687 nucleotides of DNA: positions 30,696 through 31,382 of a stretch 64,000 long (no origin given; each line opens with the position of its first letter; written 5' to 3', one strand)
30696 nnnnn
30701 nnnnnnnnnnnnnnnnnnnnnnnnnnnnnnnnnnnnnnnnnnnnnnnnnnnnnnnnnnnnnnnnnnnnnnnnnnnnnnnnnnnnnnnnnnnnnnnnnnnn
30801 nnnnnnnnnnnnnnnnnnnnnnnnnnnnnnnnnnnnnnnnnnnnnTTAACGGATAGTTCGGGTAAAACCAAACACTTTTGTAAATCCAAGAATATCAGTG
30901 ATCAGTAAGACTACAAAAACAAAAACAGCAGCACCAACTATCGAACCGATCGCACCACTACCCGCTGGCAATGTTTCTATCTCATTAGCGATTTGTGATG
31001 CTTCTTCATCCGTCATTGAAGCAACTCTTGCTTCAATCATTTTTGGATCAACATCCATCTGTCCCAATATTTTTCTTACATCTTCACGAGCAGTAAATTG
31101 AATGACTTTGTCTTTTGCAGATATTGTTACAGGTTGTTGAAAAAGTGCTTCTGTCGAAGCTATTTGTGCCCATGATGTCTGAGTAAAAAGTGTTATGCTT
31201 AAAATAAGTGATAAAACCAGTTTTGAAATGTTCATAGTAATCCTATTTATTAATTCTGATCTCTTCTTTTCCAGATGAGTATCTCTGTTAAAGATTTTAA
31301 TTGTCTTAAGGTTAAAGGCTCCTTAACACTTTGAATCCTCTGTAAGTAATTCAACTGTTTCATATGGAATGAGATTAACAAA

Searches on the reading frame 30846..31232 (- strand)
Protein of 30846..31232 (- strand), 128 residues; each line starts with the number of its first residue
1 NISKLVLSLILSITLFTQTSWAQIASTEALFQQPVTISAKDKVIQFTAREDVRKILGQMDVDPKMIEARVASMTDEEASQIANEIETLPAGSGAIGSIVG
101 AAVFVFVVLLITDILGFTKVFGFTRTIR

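Call 20: search_protein_families(library=pfam, proteins=[window:30846-31232:-], max_evalue=0.001)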
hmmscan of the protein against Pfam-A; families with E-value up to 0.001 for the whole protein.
window:30846-31232:- (128 aa): 1 family
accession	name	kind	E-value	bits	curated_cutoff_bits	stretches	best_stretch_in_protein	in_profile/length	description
PF20332.3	DUF6627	-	5e-23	82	27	1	8-128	5-125/125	Family of unknown function (DUF6627)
